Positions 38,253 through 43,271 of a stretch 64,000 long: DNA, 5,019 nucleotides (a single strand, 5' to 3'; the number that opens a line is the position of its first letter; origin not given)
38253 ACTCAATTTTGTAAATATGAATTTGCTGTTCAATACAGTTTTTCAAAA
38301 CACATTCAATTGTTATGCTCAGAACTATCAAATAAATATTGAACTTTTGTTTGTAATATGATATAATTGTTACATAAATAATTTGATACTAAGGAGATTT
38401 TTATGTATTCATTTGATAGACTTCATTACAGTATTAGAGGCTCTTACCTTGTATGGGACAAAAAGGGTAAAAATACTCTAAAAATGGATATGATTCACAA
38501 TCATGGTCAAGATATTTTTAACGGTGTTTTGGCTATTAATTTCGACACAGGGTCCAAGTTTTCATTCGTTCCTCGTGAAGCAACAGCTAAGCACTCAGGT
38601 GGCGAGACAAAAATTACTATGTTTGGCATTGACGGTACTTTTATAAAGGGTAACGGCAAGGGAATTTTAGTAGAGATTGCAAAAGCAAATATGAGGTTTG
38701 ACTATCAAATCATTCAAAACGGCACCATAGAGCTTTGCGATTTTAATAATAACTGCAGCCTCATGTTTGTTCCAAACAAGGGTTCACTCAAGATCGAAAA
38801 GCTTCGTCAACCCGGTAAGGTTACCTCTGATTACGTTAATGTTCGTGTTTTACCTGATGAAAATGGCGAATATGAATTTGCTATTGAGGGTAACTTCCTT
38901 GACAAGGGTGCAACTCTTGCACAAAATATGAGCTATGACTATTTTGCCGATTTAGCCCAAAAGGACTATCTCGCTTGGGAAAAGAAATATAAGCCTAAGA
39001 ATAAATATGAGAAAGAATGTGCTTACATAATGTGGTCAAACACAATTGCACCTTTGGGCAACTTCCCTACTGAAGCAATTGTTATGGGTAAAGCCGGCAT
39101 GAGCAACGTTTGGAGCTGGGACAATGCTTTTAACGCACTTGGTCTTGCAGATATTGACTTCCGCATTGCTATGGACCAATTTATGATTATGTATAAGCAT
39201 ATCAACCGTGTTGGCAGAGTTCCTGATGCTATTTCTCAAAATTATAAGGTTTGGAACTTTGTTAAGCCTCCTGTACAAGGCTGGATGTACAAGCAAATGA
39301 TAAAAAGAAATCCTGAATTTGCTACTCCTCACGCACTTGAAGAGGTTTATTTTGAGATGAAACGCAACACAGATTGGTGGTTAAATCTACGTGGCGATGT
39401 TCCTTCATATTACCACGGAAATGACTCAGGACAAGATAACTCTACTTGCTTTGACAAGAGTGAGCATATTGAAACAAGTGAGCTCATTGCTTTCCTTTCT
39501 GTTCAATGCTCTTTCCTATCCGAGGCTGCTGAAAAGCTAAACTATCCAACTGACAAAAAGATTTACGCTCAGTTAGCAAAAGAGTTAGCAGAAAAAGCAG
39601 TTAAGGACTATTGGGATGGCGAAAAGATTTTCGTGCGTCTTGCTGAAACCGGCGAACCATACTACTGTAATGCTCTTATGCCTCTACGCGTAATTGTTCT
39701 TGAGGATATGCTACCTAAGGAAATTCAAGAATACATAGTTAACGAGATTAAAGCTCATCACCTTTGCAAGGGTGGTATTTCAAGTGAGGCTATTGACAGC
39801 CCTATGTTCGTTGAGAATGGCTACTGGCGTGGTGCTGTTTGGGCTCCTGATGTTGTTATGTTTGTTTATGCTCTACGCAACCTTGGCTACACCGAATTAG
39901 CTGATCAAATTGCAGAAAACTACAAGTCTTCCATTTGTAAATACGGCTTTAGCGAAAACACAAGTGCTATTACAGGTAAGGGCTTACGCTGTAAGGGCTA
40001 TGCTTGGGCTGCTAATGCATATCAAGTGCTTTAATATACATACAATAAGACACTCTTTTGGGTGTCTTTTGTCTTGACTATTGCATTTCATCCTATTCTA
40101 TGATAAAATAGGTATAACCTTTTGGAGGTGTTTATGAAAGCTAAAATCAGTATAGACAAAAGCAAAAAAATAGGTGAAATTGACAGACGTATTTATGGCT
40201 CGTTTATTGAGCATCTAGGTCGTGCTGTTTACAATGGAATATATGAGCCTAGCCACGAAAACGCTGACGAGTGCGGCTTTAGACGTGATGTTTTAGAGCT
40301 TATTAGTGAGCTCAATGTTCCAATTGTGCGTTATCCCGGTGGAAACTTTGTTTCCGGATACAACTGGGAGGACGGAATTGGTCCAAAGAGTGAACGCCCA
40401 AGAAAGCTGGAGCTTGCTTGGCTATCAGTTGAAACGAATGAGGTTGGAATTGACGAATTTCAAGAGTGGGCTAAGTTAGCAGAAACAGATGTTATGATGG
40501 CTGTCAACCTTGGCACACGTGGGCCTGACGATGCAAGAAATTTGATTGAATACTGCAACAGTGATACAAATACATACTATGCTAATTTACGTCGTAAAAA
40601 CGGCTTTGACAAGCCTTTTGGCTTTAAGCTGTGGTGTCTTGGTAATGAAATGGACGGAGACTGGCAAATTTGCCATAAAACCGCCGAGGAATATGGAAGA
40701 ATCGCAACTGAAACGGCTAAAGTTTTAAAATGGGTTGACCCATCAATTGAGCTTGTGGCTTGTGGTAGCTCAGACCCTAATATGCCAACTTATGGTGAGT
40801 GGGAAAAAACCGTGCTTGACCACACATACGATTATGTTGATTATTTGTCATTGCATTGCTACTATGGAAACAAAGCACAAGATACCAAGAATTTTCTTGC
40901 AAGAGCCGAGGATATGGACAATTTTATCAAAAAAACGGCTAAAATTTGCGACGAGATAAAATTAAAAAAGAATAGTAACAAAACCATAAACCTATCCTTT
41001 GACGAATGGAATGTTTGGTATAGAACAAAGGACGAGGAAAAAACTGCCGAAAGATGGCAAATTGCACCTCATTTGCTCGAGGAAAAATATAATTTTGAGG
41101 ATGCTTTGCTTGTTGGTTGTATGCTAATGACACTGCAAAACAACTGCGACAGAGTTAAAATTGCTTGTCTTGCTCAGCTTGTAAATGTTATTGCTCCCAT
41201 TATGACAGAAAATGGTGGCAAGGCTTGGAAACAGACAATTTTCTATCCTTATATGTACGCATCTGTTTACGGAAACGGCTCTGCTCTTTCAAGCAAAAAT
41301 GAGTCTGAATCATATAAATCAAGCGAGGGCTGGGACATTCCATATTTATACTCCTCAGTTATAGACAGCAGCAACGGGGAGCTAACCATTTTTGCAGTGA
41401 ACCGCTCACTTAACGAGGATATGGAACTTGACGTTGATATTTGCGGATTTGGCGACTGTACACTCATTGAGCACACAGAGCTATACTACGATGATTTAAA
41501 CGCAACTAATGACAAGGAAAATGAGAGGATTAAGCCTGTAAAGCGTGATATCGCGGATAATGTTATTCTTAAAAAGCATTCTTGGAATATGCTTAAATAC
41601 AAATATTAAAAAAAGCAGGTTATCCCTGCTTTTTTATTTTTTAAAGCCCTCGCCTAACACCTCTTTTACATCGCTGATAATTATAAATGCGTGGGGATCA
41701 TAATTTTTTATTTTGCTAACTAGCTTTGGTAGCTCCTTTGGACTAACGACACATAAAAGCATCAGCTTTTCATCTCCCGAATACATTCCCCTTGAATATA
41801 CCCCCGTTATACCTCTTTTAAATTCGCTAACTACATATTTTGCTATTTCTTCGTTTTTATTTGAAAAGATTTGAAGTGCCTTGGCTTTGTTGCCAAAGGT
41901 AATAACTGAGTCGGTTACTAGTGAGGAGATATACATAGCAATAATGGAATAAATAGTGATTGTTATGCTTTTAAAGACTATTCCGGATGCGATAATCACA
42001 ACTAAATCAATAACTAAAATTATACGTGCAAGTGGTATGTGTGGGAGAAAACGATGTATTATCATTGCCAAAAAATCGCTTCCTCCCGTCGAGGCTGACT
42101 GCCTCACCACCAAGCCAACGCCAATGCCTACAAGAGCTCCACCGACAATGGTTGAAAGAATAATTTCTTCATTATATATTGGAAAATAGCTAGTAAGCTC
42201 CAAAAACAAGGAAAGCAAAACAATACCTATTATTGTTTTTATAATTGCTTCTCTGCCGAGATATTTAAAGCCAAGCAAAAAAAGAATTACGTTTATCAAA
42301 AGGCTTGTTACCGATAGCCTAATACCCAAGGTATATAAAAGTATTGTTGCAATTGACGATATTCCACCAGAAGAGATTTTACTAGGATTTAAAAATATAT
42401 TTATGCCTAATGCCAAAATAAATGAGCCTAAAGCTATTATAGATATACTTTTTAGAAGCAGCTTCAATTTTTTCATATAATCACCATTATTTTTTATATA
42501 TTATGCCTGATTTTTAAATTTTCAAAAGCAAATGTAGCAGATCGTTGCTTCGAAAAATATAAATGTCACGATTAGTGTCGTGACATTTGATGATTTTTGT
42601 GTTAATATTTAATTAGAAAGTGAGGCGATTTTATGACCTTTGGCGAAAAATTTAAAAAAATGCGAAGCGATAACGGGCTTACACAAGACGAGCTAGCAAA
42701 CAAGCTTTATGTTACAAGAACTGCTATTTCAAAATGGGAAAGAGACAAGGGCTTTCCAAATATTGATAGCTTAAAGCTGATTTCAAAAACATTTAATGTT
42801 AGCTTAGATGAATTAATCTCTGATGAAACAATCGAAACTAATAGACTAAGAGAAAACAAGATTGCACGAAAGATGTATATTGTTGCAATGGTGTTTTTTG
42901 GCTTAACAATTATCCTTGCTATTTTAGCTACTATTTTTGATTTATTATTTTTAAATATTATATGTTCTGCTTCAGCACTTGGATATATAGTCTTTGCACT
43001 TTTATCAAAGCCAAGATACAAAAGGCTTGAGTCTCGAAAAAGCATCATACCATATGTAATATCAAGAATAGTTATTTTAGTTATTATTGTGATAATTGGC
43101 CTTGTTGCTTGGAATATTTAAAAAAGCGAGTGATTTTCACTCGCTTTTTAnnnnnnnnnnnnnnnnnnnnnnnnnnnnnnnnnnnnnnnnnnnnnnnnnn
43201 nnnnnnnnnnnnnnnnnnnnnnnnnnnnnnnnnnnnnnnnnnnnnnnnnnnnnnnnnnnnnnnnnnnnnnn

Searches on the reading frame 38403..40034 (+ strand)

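Call 93: search_protein_families(library=pfam, proteins=[window:38403-40034:+], max_evalue=0.00001)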
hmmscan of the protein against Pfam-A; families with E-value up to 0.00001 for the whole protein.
window:38403-40034:+ (543 aa): 2 families
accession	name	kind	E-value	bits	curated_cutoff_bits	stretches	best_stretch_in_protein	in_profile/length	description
PF22422.2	MGH1-like_GH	-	3.6e-34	119.3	27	1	235-535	3-355/356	Mannosylglycerate hydrolase MGH1-like glycoside hydrolase domain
PF01204.24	Trehalase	-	1.6e-06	27.7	21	0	353-512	301-463/512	Trehalase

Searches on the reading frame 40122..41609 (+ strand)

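Call 93: search_protein_families(library=pfam, proteins=[window:40122-41609:+], max_evalue=0.00001)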
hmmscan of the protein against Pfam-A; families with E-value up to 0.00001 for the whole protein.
window:40122-41609:+ (495 aa): 1 family
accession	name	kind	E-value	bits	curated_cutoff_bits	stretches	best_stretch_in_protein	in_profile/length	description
PF06964.18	Alpha-L-AF_C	-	4.5e-46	157.5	27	1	294-477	1-149/165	Alpha-L-arabinofuranosidase C-terminal domain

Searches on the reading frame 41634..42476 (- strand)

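Call 93: search_protein_families(library=pfam, proteins=[window:41634-42476:-], max_evalue=0.00001)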
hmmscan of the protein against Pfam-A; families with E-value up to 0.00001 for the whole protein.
window:41634-42476:- (280 aa): 2 families
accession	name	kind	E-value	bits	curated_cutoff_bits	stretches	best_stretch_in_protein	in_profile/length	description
PF02588.21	YitT_membrane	-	2.1e-55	187.7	24.3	1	11-215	2-204/205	Uncharacterised 5xTM membrane BCR, YitT family COG1284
PF10035.14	DUF2179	-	2.7e-21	75.6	22.8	1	221-275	1-55/55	Uncharacterized protein conserved in bacteria (DUF2179)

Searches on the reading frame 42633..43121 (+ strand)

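Call 94: search_protein_families(library=pfam, proteins=[window:42633-43121:+], max_evalue=0.00001)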
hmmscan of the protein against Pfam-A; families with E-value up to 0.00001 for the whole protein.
window:42633-43121:+ (162 aa): 3 families
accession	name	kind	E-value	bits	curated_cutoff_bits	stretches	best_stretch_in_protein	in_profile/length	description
PF01381.28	HTH_3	-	5.6e-14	52.4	23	1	8-61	2-55/55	Helix-turn-helix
PF12844.13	HTH_19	-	7.2e-13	48.7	30.2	1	4-63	1-60/64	Helix-turn-helix domain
PF13560.12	HTH_31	-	5.6e-06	27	27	0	3-59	2-59/64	Helix-turn-helix domain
